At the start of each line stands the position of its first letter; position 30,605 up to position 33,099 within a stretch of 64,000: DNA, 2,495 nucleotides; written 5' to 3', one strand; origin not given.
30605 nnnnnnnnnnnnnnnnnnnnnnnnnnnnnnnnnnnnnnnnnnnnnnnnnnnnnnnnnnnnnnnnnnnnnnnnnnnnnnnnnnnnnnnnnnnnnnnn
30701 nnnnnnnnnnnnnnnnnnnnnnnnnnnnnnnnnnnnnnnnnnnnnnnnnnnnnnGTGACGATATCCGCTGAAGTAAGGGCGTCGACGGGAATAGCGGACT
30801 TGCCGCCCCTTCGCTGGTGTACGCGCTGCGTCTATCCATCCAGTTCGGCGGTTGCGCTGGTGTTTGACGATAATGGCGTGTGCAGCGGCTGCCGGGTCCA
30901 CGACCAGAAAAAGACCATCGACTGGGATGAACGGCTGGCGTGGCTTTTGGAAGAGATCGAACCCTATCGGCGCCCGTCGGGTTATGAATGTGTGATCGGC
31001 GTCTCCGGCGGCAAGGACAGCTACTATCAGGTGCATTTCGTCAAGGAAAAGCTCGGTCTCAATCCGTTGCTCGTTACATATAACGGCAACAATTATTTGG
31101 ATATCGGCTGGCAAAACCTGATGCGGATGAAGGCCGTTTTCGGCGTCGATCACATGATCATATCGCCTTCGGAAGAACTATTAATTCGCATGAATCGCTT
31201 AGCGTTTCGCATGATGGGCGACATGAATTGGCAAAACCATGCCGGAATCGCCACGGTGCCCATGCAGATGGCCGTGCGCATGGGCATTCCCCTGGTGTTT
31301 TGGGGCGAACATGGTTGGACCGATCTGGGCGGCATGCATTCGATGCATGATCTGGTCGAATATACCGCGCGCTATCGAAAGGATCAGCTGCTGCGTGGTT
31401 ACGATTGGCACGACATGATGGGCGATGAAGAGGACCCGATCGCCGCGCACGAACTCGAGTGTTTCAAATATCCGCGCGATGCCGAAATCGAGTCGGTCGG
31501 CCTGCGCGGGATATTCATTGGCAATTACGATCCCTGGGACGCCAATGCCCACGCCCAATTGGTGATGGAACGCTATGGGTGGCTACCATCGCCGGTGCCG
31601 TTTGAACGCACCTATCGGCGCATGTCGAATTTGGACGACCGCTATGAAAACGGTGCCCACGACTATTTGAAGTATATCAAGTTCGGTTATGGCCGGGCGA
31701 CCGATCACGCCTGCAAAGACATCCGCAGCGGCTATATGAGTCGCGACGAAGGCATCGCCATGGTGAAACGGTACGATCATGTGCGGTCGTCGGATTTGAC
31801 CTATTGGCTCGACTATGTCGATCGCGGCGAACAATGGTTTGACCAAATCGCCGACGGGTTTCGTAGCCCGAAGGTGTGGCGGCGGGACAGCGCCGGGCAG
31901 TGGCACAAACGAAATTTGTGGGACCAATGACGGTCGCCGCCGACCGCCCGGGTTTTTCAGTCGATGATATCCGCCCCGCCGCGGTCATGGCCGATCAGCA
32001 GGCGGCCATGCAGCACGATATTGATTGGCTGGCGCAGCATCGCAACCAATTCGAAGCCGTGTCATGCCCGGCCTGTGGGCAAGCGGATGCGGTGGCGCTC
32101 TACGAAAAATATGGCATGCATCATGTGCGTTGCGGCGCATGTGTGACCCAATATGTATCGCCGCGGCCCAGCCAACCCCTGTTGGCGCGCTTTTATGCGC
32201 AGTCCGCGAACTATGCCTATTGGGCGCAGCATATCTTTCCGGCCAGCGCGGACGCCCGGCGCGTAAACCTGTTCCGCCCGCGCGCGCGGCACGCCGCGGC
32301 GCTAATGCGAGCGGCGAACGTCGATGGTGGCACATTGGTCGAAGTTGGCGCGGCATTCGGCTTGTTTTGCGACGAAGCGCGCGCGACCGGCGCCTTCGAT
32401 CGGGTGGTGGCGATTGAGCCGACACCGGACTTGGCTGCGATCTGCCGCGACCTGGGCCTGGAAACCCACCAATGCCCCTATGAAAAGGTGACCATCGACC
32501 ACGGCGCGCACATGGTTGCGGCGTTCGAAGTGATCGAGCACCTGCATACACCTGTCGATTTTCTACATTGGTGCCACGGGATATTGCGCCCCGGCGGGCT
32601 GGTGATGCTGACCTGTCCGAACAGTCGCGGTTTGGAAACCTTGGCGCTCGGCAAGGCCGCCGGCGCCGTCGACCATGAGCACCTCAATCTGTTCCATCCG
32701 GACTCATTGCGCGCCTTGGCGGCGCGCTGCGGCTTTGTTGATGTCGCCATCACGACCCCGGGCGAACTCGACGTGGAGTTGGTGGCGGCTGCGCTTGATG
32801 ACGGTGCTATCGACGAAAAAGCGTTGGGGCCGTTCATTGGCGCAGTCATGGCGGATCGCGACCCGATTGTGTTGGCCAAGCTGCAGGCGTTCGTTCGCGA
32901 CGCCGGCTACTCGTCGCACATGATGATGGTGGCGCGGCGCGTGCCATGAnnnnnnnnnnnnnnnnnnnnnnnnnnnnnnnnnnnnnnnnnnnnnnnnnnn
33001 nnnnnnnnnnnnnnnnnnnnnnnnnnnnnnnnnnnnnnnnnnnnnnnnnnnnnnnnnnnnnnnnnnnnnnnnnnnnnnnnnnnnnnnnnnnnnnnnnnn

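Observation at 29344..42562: Two complete HisH/HisF/PP-loop amidotransferase triads with inverted H/F order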

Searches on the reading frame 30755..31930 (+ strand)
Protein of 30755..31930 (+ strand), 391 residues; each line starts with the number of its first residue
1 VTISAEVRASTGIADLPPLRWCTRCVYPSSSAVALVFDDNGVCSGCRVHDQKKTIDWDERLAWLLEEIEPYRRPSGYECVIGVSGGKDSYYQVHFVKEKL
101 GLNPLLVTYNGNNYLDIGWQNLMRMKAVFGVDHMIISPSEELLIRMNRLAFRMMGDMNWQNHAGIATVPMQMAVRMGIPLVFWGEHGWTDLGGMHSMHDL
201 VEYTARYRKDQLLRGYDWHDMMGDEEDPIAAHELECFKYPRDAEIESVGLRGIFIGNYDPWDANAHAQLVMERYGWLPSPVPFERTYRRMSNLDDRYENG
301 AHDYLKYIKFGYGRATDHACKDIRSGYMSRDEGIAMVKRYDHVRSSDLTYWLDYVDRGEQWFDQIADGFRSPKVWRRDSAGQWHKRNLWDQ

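Call 4: search_protein_families(library=pfam, proteins=[window:30755-31930:+])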
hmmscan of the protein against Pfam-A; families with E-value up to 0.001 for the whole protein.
window:30755-31930:+ (391 aa): 0 families

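Call 6: search_protein_families(library=ncbifam, proteins=[window:30755-31930:+], max_evalue=0.01)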
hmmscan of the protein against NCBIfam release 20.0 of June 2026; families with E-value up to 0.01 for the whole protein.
window:30755-31930:+ (391 aa): 1 family
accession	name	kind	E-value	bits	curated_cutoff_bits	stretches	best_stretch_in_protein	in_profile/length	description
TIGR03573.1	WbuX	subfamily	4.7e-95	318.9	203.2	1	20-366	2-343/344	N-acetyl sugar amidotransferase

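Call 14: find_homologous_proteins(query=window:30755-31930:+)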
Query window:30755-31930:+ (391 aa): 6501 proteins with E <= 0.001 among 8000 candidates; the best 120 are listed.
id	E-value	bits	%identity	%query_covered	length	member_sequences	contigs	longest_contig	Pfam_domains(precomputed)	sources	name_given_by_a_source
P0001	1.2e-278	942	100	100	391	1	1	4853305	-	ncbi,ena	-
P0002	1.5e-225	767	82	97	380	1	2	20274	-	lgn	-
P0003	3.2e-224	762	82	96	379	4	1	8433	-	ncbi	ncbi:MAG TPA: N-acetyl sugar amidotransferase [Alphaproteobacteria bacterium]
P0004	1.2e-223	761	82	96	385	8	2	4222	-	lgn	-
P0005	1.1e-222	757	80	99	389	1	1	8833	-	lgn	-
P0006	2.9e-222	756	82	97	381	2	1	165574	-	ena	-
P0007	4.3e-222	755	82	96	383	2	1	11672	-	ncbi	-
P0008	8.7e-221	751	79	96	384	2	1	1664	-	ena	-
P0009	3.3e-220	749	78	99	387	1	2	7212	-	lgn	-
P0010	4.7e-220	749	79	96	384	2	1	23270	-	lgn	-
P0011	2.1e-219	747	77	99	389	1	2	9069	-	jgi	jgi:N-acetyl sugar amidotransferase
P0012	2.8e-219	746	79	97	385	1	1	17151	-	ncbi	-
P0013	3.3e-219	746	80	96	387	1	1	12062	-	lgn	-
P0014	5.1e-217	739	79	96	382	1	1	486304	-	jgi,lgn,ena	-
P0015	4.3e-216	736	78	97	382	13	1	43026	-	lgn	-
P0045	2.4e-207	707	76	96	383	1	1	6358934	-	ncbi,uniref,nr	ncbi:N-acetyl sugar amidotransferase [Methylobacterium sp. PvR107]|uniref:N-acetyl sugar amidotransf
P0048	3.8e-206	703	76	96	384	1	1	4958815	-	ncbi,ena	-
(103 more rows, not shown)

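Call 15: find_encoding_contigs(protein=P0001, flank=2000, max_places=3)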
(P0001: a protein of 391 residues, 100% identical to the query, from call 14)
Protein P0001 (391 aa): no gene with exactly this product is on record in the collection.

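Call 17: find_related_loci(query=window:30755-31930:+, collection=genome_contigs, flank=10000)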
Query window:30755-31930:+ (391 aa) in genome_contigs; peptide patterns used: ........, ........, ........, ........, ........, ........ (x = any residue, [..] = any of these).
20 stretches matched a pattern; 6 encode a relative of the query (tblastn E <= 1e-3); 6 distinct loci.
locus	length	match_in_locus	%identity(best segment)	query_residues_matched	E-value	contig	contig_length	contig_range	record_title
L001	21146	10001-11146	77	9-390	0e+0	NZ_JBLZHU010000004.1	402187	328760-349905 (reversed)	Hwanghaeella sp. 1Z406 NODE_4_length_402187_cov_47.881187, whole genome shotgun sequence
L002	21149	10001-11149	76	1-390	0e+0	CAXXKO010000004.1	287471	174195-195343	MAG: Alphaproteobacteria bacterium isolate b7ace004-f1ae-41dc-b5a0-472d16b04695 genome assembly, contig: contig_4, whole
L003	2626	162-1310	73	8-391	0e+0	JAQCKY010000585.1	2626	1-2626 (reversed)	MAG: Proteobacteria bacterium isolate casp40-mb.87 NODE_85747_length_2626_cov_0.034032, whole genome shotgun sequence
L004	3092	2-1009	78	55-390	0e+0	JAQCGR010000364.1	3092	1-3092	MAG: Proteobacteria bacterium isolate casp40-mb.210 NODE_70101_length_3092_cov_0.044103, whole genome shotgun sequence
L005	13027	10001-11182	58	8-389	3e-152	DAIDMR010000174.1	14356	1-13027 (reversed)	MAG TPA_asm: Vampirovibrio sp. isolate clean456 k141_437041, whole genome shotgun sequence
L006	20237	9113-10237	51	15-391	9e-126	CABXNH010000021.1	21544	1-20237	MAG: uncultured gamma proteobacterium genome assembly, contig: AG-319-K19_NODE_21, whole genome shotgun sequence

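Call 25: search_solved_structures(query=window:30755-31930:+, max_evalue=10, show_alignments=1)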
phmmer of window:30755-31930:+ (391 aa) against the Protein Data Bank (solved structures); distinct sequences matched with E-value up to 10: 6.
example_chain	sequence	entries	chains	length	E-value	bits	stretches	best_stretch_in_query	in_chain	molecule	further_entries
8wex_A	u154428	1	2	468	5.2e-42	147.3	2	34-342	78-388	N-acetyl sugar amidotransferase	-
7vf2_A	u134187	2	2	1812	0.13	14.2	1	209-299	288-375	Protein virilizer homolog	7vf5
2c7j_A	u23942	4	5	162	0.37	12.7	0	62-104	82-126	Phycoerythrocyanin alpha chain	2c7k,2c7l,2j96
9hei_Z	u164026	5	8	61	1.6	10.6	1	165-193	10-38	Photosystem II reaction center protein Z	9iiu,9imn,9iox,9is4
6kac_Z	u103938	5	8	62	1.7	10.5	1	165-193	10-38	Photosystem II reaction center protein Z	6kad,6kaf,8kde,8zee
4grd_A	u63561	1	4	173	1.8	10.4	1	243-315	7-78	Phosphoribosylaminoimidazole carboxylase catalytic subunit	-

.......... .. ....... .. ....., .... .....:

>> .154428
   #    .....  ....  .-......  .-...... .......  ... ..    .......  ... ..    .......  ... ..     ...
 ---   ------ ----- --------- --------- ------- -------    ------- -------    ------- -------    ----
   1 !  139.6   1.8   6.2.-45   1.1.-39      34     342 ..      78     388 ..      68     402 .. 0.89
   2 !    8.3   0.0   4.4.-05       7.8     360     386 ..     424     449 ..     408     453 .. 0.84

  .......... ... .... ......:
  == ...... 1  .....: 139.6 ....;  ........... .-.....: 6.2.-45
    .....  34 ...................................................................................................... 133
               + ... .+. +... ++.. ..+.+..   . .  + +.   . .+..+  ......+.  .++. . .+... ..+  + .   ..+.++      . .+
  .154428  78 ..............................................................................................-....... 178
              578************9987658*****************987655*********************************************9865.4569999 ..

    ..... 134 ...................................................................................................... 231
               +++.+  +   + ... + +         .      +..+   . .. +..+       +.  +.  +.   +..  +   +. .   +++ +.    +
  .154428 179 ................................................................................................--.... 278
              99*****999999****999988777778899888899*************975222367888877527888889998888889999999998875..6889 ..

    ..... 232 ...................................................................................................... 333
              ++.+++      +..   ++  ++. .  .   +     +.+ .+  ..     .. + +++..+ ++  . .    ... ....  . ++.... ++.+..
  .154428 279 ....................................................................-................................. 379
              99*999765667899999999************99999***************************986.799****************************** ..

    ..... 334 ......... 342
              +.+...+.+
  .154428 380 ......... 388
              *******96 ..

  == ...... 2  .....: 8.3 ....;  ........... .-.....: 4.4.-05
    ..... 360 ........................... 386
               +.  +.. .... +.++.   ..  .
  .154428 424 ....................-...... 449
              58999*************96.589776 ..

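Call 35: find_encoding_contigs(protein=P0014, flank=10000, max_places=1)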
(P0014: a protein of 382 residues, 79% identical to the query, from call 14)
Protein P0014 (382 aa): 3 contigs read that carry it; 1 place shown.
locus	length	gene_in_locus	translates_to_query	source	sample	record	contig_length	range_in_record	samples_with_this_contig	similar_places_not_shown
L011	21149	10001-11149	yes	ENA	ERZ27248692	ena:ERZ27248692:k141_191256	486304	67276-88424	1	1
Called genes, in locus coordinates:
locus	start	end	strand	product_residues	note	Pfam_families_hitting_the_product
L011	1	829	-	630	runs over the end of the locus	-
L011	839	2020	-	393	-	PF00155:Aminotran_1_2 (weak), PF01041:DegT_DnrJ_EryC1, PF01212:Beta_elim_lyase (weak)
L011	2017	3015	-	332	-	PF02350:Epimerase_2 (faint)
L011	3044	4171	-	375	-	PF01370:Epimerase, PF02719:Polysacc_synt_2, PF04321:RmlD_sub_bind (weak), PF01073:3Beta_HSD, PF13460:NAD_binding_10, PF16363:GDP_Man_Dehyd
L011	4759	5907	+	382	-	PF01041:DegT_DnrJ_EryC1, PF00155:Aminotran_1_2 (weak), PF00266:Aminotran_5 (weak)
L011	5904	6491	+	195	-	PF25087:GMPPB_C (faint), PF00132:Hexapep (weak)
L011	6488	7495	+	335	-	-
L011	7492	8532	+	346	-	PF03102:NeuB, PF08666:SAF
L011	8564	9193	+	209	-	PF00117:GATase, PF07685:GATase_3 (weak)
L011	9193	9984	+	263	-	PF00977:His_biosynth, PF01207:Dus (faint)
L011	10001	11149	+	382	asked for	-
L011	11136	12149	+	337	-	PF13489:Methyltransf_23, PF13649:Methyltransf_25 (weak), PF08241:Methyltransf_11, PF08242:Methyltransf_12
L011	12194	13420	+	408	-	-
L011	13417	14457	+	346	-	PF04055:Radical_SAM, PF13186:SPASM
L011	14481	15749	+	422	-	PF01370:Epimerase (weak), PF02719:Polysacc_synt_2, PF16363:GDP_Man_Dehyd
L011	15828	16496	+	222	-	PF02348:CTP_transf_3, PF12804:NTP_transf_3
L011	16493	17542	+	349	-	PF00571:CBS (weak), PF00483:NTP_transferase, PF12804:NTP_transf_3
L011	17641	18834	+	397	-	PF02350:Epimerase_2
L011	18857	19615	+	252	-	PF00977:His_biosynth, PF03060:NMO (faint)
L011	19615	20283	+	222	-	PF00117:GATase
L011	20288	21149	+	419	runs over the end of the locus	-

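Call 36: find_encoding_contigs(protein=P0048, flank=10000, max_places=1)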
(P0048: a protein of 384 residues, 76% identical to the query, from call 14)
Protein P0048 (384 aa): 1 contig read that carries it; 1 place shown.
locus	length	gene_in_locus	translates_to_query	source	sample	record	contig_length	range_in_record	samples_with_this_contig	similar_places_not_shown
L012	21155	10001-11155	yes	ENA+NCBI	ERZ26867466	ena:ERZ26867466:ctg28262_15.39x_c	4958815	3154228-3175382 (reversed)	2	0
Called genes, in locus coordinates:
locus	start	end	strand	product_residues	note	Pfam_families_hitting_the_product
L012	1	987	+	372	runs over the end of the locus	PF00155:Aminotran_1_2 (weak), PF01041:DegT_DnrJ_EryC1, PF01212:Beta_elim_lyase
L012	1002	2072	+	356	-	PF01073:3Beta_HSD (weak), PF01370:Epimerase, PF04321:RmlD_sub_bind, PF07993:NAD_binding_4 (faint), PF16363:GDP_Man_Dehyd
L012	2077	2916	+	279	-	PF00583:Acetyltransf_1, PF13673:Acetyltransf_10, PF13508:Acetyltransf_7, PF08445:FR47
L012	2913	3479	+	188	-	PF02348:CTP_transf_3, PF12804:NTP_transf_3 (weak)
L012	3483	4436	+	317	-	PF00389:2-Hacid_dh, PF02826:2-Hacid_dh_C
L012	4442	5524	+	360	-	PF01209:Ubie_methyltran, PF05175:MTS (weak), PF13489:Methyltransf_23, PF06325:PrmA (weak), PF13847:Methyltransf_31, PF08241:Methyltransf_11, PF08242:Methyltransf_12, PF13649:Methyltransf_25, +1 more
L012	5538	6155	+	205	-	PF00117:GATase, PF07685:GATase_3 (weak)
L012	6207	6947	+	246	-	PF00977:His_biosynth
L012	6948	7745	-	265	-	PF01973:MptE-like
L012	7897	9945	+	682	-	PF02310:B12-binding, PF04055:Radical_SAM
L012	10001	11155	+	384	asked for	-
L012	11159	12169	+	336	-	PF13489:Methyltransf_23, PF08241:Methyltransf_11 (weak), PF08242:Methyltransf_12 (weak)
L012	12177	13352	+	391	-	-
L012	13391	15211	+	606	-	PF02543:Carbam_trans_N, PF16861:Carbam_trans_C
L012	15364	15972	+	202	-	PF13578:Methyltransf_24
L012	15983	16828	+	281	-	PF05721:PhyH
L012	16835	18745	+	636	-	PF13522:GATase_6, PF13537:GATase_7, PF00733:Asn_synthase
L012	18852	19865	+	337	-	PF03102:NeuB, PF08666:SAF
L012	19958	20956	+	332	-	PF00483:NTP_transferase, PF12804:NTP_transf_3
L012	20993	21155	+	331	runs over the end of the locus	PF01408:GFO_IDH_MocA, PF02894:GFO_IDH_MocA_C, PF22725:GFO_IDH_MocA_C3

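Call 37: find_encoding_contigs(protein=P0045, flank=10000, max_places=1)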
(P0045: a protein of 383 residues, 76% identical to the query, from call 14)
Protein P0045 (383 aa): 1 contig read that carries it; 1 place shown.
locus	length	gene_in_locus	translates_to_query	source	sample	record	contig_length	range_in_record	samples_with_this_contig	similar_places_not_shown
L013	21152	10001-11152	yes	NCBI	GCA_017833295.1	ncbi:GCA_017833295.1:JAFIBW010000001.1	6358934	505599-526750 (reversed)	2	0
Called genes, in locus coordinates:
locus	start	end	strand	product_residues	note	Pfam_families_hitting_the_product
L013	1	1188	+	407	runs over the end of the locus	PF13439:Glyco_transf_4 (weak), PF20706:GT4-conflict, PF00534:Glycos_transf_1, PF13692:Glyco_trans_1_4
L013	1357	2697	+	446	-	PF05711:TylF, PF13578:Methyltransf_24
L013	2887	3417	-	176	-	PF01609:DDE_Tnp_1, PF13612:DDE_Tnp_1_3 (weak), PF13586:DDE_Tnp_1_2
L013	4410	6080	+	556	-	-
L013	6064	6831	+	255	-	-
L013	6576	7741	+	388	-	PF01527:HTH_Tnp_1, PF13542:HTH_Tnp_ISL3 (weak), PF13276:HTH_21, PF00665:rve (weak), PF13683:rve_3, PF13333:rve_2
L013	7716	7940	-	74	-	PF01609:DDE_Tnp_1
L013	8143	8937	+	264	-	PF03050:DDE_Tnp_IS66, PF13817:DDE_Tnp_IS66_C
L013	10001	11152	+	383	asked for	-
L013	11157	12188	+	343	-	PF13489:Methyltransf_23, PF08241:Methyltransf_11, PF08242:Methyltransf_12, PF13649:Methyltransf_25 (weak), PF08003:Methyltransf_9 (weak)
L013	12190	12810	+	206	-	PF00117:GATase, PF01174:SNO (faint), PF07685:GATase_3 (weak)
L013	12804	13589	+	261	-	PF00977:His_biosynth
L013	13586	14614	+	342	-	-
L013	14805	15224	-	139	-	PF13302:Acetyltransf_3, PF00583:Acetyltransf_1, PF13508:Acetyltransf_7 (faint)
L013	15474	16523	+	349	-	PF03102:NeuB, PF08666:SAF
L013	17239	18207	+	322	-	PF16884:ADH_N_2 (faint)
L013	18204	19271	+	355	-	PF01408:GFO_IDH_MocA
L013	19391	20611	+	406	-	PF00872:Transposase_mut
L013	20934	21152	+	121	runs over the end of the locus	PF22483:Mu-transpos_C_2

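Call 49: search_protein_families(library=pfam, proteins=[window:30755-31930:+], max_evalue=5)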
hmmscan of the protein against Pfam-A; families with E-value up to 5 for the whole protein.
window:30755-31930:+ (391 aa): 0 families

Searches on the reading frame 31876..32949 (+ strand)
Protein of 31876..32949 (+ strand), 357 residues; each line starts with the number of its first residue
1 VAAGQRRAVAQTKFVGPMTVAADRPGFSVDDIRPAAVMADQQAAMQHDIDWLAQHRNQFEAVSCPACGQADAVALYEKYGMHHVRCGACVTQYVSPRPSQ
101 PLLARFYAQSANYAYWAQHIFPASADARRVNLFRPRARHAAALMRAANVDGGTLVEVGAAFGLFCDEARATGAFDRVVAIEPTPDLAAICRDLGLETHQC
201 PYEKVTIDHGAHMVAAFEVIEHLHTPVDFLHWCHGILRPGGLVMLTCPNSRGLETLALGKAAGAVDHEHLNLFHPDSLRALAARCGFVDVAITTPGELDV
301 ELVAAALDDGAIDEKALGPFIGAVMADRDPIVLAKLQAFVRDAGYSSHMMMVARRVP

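Call 5: search_protein_families(library=pfam, proteins=[window:31876-32949:+])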
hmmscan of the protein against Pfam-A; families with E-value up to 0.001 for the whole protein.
window:31876-32949:+ (357 aa): 4 families
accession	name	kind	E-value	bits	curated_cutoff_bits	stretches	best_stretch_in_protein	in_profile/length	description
PF13489.12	Methyltransf_23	-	8e-17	61.9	27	1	140-290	10-162/164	Methyltransferase domain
PF08241.18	Methyltransf_11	-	5.5e-07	30.6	21.2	1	156-244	2-94/95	Methyltransferase domain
PF08242.18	Methyltransf_12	-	4.6e-05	24.5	30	1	155-242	1-97/98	Methyltransferase domain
PF09526.16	DUF2387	-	0.00058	20.3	25.9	0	63-89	10-36/72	Probable metal-binding protein (DUF2387)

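Call 60: search_protein_families(library=ncbifam, proteins=[window:31927-32949:+], max_evalue=1e-8)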
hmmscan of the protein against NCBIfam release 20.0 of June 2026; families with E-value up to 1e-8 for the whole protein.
window:31927-32949:+ (340 aa): 0 families
